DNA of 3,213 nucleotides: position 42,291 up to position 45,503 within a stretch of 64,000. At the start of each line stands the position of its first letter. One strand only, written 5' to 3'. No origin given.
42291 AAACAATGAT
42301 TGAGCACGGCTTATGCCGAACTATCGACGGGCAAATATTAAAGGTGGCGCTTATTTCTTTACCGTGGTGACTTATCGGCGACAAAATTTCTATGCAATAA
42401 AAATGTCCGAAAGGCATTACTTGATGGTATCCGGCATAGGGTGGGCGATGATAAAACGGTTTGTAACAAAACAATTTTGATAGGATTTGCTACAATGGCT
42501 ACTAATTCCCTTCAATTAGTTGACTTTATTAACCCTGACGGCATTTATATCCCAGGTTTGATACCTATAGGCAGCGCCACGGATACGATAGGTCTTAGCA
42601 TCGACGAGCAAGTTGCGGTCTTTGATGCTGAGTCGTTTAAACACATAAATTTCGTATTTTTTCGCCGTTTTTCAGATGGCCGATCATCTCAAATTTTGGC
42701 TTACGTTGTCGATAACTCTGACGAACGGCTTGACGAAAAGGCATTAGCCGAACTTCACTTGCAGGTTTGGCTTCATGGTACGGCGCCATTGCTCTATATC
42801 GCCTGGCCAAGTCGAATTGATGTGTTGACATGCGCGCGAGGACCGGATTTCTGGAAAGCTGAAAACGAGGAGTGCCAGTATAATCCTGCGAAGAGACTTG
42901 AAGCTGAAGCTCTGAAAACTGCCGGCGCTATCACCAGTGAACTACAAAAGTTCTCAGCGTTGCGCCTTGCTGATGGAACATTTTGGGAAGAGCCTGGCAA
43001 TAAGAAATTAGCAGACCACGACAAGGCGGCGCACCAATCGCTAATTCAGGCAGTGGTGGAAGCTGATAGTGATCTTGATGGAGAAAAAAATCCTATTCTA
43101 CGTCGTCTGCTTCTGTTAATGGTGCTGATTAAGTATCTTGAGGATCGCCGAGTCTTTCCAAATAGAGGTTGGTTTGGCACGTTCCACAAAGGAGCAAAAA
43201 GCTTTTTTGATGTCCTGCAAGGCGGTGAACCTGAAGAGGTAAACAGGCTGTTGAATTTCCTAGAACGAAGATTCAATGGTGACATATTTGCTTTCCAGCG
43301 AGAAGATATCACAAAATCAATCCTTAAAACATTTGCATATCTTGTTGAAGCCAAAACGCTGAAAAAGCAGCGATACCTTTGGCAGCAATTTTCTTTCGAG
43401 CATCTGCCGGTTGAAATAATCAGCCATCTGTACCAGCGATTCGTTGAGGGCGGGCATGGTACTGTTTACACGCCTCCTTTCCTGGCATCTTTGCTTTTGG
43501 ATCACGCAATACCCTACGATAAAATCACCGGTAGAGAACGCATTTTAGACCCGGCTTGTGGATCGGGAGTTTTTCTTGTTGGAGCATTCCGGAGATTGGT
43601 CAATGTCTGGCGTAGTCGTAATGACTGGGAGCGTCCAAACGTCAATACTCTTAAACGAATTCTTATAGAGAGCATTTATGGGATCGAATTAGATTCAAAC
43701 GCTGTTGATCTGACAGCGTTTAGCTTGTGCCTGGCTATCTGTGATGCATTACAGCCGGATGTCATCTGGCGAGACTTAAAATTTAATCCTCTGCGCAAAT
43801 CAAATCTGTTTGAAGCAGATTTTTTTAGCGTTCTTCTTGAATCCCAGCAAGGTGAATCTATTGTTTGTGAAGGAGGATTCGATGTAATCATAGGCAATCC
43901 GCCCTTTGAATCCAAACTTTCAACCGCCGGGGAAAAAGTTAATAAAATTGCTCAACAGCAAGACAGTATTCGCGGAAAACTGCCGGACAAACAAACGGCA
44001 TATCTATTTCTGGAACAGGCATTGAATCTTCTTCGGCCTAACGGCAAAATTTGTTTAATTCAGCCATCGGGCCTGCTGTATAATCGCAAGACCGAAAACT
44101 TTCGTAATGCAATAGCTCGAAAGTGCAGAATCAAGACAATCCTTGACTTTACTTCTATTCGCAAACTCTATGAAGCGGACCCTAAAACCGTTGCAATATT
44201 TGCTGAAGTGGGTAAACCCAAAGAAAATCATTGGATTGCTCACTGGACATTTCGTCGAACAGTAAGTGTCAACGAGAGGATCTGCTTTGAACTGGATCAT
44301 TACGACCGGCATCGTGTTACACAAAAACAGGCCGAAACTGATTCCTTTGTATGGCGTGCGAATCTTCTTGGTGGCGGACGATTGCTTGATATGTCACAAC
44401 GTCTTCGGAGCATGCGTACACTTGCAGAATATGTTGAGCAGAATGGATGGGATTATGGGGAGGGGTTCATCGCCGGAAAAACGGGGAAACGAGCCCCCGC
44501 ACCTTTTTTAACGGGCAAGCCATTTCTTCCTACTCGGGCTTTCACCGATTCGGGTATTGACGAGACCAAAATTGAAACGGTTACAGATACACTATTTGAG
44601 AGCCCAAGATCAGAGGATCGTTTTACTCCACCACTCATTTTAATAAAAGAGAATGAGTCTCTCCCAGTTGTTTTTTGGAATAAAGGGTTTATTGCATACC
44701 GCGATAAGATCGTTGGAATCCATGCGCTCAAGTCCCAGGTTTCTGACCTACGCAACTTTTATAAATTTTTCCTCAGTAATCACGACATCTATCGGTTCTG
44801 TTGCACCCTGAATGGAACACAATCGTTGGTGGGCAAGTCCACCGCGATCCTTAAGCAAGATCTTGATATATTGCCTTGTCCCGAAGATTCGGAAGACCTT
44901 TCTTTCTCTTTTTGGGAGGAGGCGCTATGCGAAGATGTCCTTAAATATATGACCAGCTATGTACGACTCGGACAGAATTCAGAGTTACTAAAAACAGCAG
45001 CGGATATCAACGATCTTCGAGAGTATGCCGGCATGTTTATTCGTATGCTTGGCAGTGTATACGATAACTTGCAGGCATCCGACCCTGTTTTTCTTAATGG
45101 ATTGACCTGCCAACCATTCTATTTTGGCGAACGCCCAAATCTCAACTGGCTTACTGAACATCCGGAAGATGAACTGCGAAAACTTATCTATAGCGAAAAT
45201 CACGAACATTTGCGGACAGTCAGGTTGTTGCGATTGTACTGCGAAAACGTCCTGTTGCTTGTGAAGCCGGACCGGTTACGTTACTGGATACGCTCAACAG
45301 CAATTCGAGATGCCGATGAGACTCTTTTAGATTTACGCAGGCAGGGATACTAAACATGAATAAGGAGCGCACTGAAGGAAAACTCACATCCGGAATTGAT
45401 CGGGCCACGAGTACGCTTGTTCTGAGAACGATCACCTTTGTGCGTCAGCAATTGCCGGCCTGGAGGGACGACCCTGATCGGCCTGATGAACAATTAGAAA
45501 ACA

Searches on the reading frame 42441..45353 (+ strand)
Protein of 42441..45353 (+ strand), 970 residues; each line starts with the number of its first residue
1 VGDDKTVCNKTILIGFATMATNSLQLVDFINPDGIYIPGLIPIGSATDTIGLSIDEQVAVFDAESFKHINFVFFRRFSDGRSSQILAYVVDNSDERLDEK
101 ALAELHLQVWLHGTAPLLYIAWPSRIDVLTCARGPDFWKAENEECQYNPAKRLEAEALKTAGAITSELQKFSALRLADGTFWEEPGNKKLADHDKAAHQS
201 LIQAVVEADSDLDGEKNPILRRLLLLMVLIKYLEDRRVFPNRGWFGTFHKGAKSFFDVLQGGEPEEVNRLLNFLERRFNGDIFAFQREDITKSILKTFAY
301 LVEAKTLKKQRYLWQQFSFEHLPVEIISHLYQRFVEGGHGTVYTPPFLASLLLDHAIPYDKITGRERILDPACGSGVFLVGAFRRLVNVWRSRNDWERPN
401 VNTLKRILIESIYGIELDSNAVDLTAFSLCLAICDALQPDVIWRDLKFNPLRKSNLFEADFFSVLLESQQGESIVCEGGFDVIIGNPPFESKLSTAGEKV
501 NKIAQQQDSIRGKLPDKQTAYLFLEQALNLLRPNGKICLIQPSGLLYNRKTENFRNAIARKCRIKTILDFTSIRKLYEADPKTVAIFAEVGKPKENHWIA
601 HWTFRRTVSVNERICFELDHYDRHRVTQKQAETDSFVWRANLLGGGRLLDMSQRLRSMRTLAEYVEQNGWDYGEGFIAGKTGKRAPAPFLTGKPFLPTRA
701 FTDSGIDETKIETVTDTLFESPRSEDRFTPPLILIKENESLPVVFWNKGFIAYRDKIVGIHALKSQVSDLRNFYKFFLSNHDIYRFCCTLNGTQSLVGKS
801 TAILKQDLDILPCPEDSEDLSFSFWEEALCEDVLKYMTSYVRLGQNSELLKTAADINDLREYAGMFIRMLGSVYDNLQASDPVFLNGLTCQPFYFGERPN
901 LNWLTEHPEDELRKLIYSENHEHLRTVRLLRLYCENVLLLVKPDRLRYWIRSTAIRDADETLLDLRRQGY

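Call 65: search_protein_families(library=pfam, proteins=[window:42441-45353:+], max_evalue=0.00001)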
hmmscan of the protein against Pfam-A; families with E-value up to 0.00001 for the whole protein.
window:42441-45353:+ (970 aa): 3 families
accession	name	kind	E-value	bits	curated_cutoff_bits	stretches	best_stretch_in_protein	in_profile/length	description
PF07669.17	Eco57I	-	2.9e-25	89.8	25.3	1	411-572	2-167/171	Eco57I restriction-modification methylase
PF02384.22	N6_Mtase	-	2.3e-19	70.3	20.4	1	337-571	23-214/311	N-6 DNA Methylase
PF20473.4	MmeI_Mtase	-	1.4e-10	41.3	27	1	365-504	20-160/259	MmeI, DNA-methyltransferase domain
